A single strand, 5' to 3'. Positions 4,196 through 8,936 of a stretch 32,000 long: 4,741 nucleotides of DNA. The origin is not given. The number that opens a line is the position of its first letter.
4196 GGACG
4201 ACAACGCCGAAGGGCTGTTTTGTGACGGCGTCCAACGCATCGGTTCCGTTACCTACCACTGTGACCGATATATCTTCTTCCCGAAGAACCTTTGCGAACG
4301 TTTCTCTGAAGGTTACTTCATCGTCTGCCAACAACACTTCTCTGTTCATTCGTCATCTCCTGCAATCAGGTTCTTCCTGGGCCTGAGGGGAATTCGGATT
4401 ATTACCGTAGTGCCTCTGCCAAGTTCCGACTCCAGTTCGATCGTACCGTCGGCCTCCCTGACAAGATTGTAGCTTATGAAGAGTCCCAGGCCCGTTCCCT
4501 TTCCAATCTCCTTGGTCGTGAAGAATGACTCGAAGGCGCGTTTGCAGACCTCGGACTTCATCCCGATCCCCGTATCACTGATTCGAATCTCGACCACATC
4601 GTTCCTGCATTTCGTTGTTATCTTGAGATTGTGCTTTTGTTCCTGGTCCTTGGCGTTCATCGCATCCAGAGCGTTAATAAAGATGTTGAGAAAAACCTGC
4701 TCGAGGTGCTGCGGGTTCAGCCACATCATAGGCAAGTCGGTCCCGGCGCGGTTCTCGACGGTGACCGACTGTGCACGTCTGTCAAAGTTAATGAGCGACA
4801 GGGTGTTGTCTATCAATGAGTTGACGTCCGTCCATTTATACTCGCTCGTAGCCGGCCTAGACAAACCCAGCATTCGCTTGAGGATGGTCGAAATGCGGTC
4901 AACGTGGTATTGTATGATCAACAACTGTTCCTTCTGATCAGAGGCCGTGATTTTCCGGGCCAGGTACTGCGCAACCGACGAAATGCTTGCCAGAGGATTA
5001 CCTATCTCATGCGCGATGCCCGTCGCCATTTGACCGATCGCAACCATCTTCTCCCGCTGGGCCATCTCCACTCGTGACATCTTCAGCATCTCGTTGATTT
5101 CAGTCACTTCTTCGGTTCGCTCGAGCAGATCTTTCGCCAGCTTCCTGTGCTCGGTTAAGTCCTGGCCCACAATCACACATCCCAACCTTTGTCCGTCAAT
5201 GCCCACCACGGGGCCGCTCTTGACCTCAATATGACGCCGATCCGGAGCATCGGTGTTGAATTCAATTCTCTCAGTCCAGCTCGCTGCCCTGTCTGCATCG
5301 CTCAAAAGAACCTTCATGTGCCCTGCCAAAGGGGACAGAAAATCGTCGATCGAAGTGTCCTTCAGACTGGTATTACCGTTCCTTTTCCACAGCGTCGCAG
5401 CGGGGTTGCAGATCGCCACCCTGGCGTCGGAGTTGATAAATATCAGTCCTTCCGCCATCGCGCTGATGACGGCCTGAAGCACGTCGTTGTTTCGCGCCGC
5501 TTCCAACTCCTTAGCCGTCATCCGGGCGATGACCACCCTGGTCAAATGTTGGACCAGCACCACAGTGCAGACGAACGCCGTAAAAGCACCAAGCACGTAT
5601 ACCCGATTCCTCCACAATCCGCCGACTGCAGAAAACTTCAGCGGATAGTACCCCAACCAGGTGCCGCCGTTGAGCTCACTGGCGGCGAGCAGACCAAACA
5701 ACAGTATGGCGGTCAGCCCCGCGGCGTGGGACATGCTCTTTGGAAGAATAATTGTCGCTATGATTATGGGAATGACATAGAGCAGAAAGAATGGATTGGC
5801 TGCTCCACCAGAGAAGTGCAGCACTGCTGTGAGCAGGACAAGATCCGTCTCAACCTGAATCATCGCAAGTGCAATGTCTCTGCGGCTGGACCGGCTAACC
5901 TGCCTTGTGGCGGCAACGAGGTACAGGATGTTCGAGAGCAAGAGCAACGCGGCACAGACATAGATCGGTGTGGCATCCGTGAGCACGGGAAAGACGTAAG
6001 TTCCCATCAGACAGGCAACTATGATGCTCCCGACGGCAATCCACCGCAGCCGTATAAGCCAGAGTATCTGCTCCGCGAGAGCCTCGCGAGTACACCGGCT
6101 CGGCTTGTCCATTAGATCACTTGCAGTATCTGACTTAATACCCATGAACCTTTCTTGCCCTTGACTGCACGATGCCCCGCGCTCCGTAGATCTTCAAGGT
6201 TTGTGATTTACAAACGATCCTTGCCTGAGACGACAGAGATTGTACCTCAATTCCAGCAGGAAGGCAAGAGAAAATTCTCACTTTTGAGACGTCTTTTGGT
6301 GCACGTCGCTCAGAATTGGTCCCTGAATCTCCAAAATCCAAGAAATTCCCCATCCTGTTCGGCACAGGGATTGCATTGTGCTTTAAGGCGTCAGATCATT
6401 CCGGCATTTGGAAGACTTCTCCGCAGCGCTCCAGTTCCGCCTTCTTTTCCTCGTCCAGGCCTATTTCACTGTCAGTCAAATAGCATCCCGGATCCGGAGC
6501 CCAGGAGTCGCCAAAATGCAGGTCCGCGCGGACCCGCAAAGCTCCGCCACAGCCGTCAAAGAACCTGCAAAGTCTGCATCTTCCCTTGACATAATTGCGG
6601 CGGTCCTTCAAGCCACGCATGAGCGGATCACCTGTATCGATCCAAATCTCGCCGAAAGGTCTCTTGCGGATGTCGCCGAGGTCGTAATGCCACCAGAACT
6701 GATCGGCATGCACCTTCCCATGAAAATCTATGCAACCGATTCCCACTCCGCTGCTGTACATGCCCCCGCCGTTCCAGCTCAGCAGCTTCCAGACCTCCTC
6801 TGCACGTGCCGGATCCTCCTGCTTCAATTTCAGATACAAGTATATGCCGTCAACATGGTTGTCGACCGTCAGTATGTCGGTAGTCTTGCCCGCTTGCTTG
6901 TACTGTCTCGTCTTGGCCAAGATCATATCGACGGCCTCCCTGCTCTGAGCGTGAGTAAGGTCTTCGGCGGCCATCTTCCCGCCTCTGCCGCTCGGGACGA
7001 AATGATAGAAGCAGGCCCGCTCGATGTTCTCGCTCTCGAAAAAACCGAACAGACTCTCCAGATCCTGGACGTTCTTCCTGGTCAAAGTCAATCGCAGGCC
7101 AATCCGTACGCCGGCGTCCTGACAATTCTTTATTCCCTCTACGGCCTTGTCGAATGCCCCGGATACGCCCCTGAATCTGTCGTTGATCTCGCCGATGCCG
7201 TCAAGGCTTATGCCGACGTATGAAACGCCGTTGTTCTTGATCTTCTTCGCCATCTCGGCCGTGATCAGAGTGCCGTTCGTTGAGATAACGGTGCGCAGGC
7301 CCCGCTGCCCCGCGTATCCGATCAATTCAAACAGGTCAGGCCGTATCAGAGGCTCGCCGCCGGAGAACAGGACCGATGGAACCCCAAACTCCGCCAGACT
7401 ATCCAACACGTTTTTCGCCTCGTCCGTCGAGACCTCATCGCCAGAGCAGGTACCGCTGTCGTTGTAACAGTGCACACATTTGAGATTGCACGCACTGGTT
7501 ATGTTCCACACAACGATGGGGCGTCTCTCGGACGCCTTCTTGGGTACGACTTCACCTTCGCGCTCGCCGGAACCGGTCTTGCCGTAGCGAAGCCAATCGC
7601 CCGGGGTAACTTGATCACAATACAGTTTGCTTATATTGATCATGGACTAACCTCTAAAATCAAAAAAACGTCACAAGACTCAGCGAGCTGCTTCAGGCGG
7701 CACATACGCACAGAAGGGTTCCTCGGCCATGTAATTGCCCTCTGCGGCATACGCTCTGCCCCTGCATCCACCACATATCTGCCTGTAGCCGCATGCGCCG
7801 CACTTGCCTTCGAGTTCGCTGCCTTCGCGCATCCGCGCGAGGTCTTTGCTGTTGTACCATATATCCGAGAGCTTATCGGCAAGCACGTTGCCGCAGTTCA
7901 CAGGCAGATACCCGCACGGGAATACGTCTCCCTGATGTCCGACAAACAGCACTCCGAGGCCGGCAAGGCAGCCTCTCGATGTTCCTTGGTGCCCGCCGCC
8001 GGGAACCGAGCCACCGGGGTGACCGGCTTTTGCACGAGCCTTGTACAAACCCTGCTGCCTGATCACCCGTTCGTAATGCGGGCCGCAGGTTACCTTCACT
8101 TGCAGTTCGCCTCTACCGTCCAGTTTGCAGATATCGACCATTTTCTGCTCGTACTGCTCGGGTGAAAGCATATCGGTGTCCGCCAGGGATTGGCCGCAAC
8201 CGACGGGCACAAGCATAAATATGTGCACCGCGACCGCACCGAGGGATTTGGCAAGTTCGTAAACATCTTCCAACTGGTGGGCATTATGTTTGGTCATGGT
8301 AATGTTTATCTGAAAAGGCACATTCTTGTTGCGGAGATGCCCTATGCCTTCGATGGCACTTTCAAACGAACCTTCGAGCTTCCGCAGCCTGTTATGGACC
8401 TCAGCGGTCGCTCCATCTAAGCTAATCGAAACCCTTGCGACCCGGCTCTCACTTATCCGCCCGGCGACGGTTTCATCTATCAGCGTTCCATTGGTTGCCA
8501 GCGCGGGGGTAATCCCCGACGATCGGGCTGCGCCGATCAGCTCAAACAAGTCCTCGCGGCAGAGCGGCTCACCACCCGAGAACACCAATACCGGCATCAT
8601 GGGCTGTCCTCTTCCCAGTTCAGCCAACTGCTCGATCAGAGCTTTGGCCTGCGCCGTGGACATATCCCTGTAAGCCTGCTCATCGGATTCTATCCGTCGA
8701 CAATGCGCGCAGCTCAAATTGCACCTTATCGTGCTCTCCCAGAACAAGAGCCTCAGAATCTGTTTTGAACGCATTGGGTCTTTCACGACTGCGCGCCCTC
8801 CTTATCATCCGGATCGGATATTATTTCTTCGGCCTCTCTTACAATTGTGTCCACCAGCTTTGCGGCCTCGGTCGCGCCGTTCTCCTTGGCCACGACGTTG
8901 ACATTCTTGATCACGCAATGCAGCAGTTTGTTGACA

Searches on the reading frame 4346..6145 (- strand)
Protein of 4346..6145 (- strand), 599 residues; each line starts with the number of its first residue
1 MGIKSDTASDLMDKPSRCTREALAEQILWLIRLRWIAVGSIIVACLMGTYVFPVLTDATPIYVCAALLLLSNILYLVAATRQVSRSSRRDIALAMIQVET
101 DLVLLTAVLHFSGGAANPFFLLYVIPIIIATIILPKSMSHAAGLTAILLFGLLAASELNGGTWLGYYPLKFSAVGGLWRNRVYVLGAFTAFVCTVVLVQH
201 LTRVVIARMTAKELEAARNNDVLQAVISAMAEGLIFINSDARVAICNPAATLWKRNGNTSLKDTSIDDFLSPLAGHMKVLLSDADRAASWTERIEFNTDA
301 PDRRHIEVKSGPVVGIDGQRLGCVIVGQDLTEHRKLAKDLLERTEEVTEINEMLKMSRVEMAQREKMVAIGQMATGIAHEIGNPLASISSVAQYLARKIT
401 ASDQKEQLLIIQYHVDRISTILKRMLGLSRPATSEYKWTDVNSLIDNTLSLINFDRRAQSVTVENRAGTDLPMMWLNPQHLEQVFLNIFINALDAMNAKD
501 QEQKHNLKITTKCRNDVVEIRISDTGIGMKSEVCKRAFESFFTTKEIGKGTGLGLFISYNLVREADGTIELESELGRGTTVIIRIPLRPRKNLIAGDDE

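Call 6: search_protein_families(library=pfam, proteins=[window:4346-6145:-], max_evalue=0.001)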
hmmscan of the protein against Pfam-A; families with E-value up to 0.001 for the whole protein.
window:4346-6145:- (599 aa): 5 families
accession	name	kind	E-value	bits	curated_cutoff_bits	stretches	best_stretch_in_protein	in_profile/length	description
PF02518.31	HATPase_c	-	1.7e-22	80.4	26.4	1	478-588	3-110/111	Histidine kinase-, DNA gyrase B-, and HSP90-like ATPase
PF00512.31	HisKA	-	5.9e-11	42.7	26.9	1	371-430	3-62/66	His Kinase A (phospho-acceptor) domain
PF25323.1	6TM_PilS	-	4.7e-07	30.1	27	1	21-157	5-144/189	PilS-like transmembrane domain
PF08448.16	PAS_4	-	2e-06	28.5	23.1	1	230-334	4-109/110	PAS fold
PF14501.12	HATPase_c_5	-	0.00017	21.9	22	1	477-574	2-91/102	GHKL domain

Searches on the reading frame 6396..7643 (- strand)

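Call 6: search_protein_families(library=pfam, proteins=[window:6396-7643:-], max_evalue=0.001)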
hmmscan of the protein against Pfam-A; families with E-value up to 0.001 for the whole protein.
window:6396-7643:- (415 aa): 2 families
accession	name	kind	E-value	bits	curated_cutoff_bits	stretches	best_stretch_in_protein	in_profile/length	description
PF04055.27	Radical_SAM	-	3.8e-30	105.7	29.5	1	47-199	2-163/166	Radical SAM superfamily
PF13353.11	Fer4_12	-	4.8e-08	33.8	22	1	49-149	12-115/137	4Fe-4S single cluster domain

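Call 20: search_protein_families(library=ncbifam, proteins=[window:6396-7643:-], max_evalue=0.00001)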
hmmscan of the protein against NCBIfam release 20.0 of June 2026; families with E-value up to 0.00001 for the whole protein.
window:6396-7643:- (415 aa): 70 families (the best 25 are shown)
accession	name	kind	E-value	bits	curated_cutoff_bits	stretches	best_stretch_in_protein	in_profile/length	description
TIGR04546.1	rSAM_ahbC_deAc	equivalog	5.8e-159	529.1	650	1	2-394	1-390/390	12,18-didecarboxysiroheme deacetylase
TIGR04054.1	rSAM_NirJ1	equivalog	3.1e-152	506.7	650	1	2-394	1-387/387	putative heme d1 biosynthesis radical SAM protein NirJ1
TIGR04347.1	pseudo_SAM_Halo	equivalog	6.7e-121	404.2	525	1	2-394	1-390/390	TIGR04347 family pseudo-SAM/SPASM protein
TIGR04051.1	rSAM_NirJ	equivalog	9.5e-114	380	515.45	1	41-395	1-354/354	heme d1 biosynthesis radical SAM protein NirJ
TIGR04055.1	rSAM_NirJ2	equivalog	7.1e-64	216.4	500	1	43-248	1-207/326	putative heme d1 biosynthesis radical SAM protein NirJ2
TIGR04545.1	rSAM_ahbD_hemeb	equivalog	1.4e-61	208.8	500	1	43-388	1-336/339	heme b synthase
TIGR04053.2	TIGR04053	equivalog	1.1e-55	189.4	395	1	40-388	6-363/366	TIGR04053 family radical SAM/SPASM domain-containing protein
TIGR03962.1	mycofact_rSAM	equivalog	1.1e-45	156.3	265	1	44-246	14-217/339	mycofactocin radical SAM maturase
TIGR04303.1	GeoRSP_rSAM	equivalog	3.9e-40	138.4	400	1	44-249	7-212/325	GeoRSP system radical SAM/SPASM protein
NF045574.1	sacti_mat_StsB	exception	3.9e-35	121.6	625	1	43-221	97-275/466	StsB family radical SAM/SPASM domain sactipeptide maturase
TIGR04103.1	rSAM_nif11_3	equivalog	4.2e-33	114.6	725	1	42-388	5-343/412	nif11-class peptide radical SAM maturase 3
TIGR04251.1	SCM_rSAM_ScmF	equivalog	1.2e-31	110.4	400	1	46-227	8-194/353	SynChlorMet cassette radical SAM/SPASM protein ScmF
TIGR03913.1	rad_SAM_trio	equivalog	4.7e-31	107.7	591.75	1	44-265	21-239/477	GDL motif peptide-associated radical SAM/SPASM maturase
NF050035.1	rSAM_WgK_link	exception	1.9e-30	106.1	650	1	43-390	10-364/367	radical SAM/SPASM peptide maturase WgkB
TIGR04250.1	SCM_rSAM_ScmE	equivalog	1.8e-28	99.5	400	1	47-201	8-164/358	SynChlorMet cassette radical SAM/SPASM protein ScmE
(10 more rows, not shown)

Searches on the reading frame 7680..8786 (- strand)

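Call 6: search_protein_families(library=pfam, proteins=[window:7680-8786:-], max_evalue=0.001)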
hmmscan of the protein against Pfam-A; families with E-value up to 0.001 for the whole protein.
window:7680-8786:- (368 aa): 3 families
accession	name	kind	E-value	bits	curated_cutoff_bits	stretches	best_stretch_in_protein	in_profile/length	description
PF04055.27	Radical_SAM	-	5.3e-22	79.2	29.5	1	18-179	3-166/166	Radical SAM superfamily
PF13186.11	SPASM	-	1.4e-08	35.4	21.5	1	273-332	1-66/67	Iron-sulfur cluster-binding domain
PF13353.11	Fer4_12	-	2.4e-05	25.1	22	1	21-140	14-131/137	4Fe-4S single cluster domain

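Call 20: search_protein_families(library=ncbifam, proteins=[window:7680-8786:-], max_evalue=0.00001)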
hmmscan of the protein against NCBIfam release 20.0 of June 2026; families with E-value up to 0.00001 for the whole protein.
window:7680-8786:- (368 aa): 73 families (the best 25 are shown)
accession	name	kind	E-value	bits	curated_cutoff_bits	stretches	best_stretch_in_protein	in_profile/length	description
TIGR04545.1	rSAM_ahbD_hemeb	equivalog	2e-113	379.3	500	1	13-363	1-339/339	heme b synthase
TIGR04053.2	TIGR04053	equivalog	5.3e-91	305.6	395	1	13-363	9-366/366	TIGR04053 family radical SAM/SPASM domain-containing protein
TIGR04055.1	rSAM_NirJ2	equivalog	1.1e-84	284.8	500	2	14-249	2-230/326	putative heme d1 biosynthesis radical SAM protein NirJ2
TIGR04051.1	rSAM_NirJ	equivalog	2.4e-52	178.1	515.45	2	14-206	4-190/354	heme d1 biosynthesis radical SAM protein NirJ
TIGR04546.1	rSAM_ahbC_deAc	equivalog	3.1e-50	171.1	650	2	13-219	40-238/390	12,18-didecarboxysiroheme deacetylase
TIGR04054.1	rSAM_NirJ1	equivalog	3.4e-50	170.8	650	1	14-360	38-381/387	putative heme d1 biosynthesis radical SAM protein NirJ1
TIGR04347.1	pseudo_SAM_Halo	equivalog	3.6e-49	168.1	525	2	11-213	37-233/390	TIGR04347 family pseudo-SAM/SPASM protein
TIGR03962.1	mycofact_rSAM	equivalog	3e-42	145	265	1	14-211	14-204/339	mycofactocin radical SAM maturase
TIGR04303.1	GeoRSP_rSAM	equivalog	3.3e-42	145.2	400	2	16-215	9-200/325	GeoRSP system radical SAM/SPASM protein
NF050035.1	rSAM_WgK_link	exception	7e-41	140.4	650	2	19-239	16-229/367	radical SAM/SPASM peptide maturase WgkB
TIGR04250.1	SCM_rSAM_ScmE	equivalog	1.6e-40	139.1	400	1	18-351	9-337/358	SynChlorMet cassette radical SAM/SPASM protein ScmE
TIGR02109.1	PQQ_syn_pqqE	equivalog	6.8e-38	130.5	381.35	2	14-198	9-188/358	pyrroloquinoline quinone biosynthesis protein PqqE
TIGR04133.1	rSAM_w_lipo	hypoth_equivalog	6e-36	124.1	425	1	7-245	19-257/350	TIGR04133 family radical SAM/SPASM protein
TIGR04251.1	SCM_rSAM_ScmF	equivalog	3.5e-35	122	400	1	11-360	3-340/353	SynChlorMet cassette radical SAM/SPASM protein ScmF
NF045574.1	sacti_mat_StsB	exception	3.2e-34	118.6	625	1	10-196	94-273/466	StsB family radical SAM/SPASM domain sactipeptide maturase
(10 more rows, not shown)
